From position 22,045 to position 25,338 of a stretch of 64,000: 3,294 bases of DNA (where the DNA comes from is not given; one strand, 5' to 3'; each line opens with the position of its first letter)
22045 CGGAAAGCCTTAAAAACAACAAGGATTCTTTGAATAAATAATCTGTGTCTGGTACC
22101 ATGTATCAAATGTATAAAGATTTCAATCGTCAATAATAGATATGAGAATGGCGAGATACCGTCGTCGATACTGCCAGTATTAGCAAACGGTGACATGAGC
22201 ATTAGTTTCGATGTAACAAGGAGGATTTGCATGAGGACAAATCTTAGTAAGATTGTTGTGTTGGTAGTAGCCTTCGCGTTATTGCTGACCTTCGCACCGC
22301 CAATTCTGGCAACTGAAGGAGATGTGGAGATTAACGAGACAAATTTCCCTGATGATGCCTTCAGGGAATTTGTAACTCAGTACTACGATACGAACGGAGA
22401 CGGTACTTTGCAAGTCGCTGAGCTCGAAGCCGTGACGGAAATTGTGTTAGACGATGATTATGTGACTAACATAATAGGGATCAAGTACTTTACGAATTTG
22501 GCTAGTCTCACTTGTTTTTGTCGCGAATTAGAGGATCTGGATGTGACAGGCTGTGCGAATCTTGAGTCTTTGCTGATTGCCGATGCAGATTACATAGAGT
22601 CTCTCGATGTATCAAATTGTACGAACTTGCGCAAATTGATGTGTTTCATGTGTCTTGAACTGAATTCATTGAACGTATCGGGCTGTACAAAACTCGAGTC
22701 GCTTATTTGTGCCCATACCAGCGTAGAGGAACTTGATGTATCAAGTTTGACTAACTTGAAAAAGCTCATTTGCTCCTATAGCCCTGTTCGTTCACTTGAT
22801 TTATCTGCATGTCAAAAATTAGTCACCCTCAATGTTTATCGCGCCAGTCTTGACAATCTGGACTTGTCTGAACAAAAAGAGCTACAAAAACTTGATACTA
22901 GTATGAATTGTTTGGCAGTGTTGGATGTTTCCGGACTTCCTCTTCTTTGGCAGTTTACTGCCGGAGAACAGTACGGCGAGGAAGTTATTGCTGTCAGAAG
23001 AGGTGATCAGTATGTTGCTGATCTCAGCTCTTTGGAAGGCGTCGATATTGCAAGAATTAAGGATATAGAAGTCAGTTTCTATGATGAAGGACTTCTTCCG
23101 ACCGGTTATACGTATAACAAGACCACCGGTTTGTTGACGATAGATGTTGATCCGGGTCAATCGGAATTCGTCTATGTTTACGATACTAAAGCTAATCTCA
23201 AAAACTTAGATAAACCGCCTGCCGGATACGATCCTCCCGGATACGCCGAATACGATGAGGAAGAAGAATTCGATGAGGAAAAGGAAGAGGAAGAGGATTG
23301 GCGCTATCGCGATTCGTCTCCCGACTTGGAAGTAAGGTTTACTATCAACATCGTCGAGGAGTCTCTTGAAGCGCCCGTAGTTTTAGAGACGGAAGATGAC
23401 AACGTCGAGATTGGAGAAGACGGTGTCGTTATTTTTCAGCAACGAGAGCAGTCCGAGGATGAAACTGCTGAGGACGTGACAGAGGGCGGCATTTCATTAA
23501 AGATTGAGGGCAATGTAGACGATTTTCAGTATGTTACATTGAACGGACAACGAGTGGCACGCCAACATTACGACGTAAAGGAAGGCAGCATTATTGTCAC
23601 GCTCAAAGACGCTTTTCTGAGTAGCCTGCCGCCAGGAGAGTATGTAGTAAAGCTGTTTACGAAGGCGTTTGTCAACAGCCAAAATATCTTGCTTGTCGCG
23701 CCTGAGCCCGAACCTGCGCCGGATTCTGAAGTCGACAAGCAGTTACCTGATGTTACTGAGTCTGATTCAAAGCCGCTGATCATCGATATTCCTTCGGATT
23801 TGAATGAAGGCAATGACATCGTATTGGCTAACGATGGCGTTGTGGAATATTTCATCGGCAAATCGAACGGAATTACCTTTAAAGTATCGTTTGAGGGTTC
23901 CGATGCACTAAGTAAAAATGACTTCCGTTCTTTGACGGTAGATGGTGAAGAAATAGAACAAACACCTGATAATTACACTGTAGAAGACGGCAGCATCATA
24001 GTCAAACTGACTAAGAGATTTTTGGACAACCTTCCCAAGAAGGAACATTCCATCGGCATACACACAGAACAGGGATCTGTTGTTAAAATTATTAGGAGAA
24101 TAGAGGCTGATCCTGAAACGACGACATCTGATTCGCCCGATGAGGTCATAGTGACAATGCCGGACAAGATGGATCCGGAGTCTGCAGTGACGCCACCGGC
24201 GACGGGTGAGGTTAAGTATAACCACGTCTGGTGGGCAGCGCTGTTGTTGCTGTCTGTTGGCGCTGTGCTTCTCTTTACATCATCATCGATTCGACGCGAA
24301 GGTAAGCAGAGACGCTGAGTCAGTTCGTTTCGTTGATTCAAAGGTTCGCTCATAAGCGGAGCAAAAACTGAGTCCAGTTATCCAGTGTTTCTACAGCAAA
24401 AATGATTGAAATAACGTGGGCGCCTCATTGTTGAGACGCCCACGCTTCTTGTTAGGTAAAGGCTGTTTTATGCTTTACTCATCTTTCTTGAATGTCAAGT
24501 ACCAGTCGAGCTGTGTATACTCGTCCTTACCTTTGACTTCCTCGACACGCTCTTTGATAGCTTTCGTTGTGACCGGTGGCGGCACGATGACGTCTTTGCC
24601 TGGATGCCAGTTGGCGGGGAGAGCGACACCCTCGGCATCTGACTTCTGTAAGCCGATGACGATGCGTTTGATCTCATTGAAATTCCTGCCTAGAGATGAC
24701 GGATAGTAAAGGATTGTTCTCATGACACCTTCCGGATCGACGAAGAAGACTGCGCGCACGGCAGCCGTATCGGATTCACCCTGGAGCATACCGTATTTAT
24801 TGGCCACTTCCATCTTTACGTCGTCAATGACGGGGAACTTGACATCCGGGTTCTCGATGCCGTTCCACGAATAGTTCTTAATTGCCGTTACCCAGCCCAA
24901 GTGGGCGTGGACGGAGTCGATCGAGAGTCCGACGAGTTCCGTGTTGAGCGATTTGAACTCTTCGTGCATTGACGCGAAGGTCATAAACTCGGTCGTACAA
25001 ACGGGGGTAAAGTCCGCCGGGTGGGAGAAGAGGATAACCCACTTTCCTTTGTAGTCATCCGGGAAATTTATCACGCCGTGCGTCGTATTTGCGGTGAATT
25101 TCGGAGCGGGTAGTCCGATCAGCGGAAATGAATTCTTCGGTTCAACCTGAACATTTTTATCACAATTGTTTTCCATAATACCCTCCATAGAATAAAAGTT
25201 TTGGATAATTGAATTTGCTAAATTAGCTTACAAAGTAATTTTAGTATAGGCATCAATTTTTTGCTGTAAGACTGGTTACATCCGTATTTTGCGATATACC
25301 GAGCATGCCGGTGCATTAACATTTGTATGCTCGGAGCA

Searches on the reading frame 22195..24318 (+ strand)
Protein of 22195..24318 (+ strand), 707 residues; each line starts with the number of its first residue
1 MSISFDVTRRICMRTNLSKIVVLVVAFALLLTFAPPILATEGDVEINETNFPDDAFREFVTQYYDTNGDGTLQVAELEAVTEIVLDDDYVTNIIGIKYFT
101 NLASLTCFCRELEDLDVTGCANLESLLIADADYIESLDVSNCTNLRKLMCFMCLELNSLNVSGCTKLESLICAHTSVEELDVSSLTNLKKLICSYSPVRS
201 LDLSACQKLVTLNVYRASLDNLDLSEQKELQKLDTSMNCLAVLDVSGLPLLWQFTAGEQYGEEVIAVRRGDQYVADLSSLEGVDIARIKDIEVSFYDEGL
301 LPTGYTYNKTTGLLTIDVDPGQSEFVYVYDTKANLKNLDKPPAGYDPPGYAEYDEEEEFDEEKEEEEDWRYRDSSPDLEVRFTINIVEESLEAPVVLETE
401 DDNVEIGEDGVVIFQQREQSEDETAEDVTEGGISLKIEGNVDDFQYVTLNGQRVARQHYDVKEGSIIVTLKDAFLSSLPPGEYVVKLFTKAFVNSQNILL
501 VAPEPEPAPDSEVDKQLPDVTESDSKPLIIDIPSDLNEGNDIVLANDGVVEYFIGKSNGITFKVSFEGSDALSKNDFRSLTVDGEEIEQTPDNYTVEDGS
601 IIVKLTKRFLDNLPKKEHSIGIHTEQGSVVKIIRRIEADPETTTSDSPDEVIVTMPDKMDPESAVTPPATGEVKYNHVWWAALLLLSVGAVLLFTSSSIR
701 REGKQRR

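Call 6: search_protein_families(library=pfam, proteins=[window:22195-24318:+], max_evalue=0.01)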
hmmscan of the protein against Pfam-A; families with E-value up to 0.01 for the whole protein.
window:22195-24318:+ (707 aa): 5 families
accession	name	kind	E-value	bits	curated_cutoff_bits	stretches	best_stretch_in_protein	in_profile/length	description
PF23952.1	LRR_EndoS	-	1.3e-06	29.1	27.9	1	51-191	1-111/116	Endo-beta-N-acetylglucosaminidase EndoS LRR domain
PF12799.13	LRR_4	-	0.00014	22.4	27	1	165-202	1-40/44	Leucine Rich repeats (2 copies)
PF23286.1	LRR_13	-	0.00038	20.6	30.1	1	101-182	122-201/210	Disease resistance protein RPS4B-like, leucine-rich repeats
PF03442.20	CBM_X2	-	0.0019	18.7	28.9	0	433-485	18-69/83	Carbohydrate binding domain X2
PF25013.1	LRR_Zer-1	-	0.0053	17.4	27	0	132-185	8-64/137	Zer-1-like, Leucine-rich repeats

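Call 7: search_protein_families(library=ncbifam, proteins=[window:22195-24318:+], max_evalue=0.01)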
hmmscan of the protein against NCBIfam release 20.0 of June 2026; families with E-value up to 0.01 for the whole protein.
window:22195-24318:+ (707 aa): 4 families
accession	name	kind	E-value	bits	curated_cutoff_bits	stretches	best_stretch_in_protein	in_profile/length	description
NF033187.0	internalin_J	exception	6.4e-14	51.2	1700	1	48-245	63-259/846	class 1 internalin InlJ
NF033186.1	internalin_K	exception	1.2e-05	24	1100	1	18-170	8-163/604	class 1 internalin InlK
TIGR04226.1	RrgB_K2N_iso_D2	domain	0.00045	21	30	0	567-623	46-101/123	isopeptide-forming domain-containing fimbrial protein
NF041351.1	XopL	equivalog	0.0026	16.5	500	0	110-170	199-263/497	type III secretion system leucine-rich repeat domain-containing effector XopL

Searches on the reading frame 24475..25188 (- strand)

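Call 6: search_protein_families(library=pfam, proteins=[window:24475-25188:-], max_evalue=0.01)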
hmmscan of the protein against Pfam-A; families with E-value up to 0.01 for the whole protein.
window:24475-25188:- (237 aa): 3 families
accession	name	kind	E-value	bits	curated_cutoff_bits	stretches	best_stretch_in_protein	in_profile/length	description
PF00578.27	AhpC-TSA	-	2.4e-31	108.7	26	1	24-158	1-123/124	AhpC/TSA family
PF08534.16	Redoxin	-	1.5e-12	47.9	26.6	1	26-157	4-129/148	Redoxin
PF10417.14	1-cysPrx_C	-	2.3e-12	47.1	21.1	1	179-213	1-37/41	C-terminal domain of 1-Cys peroxiredoxin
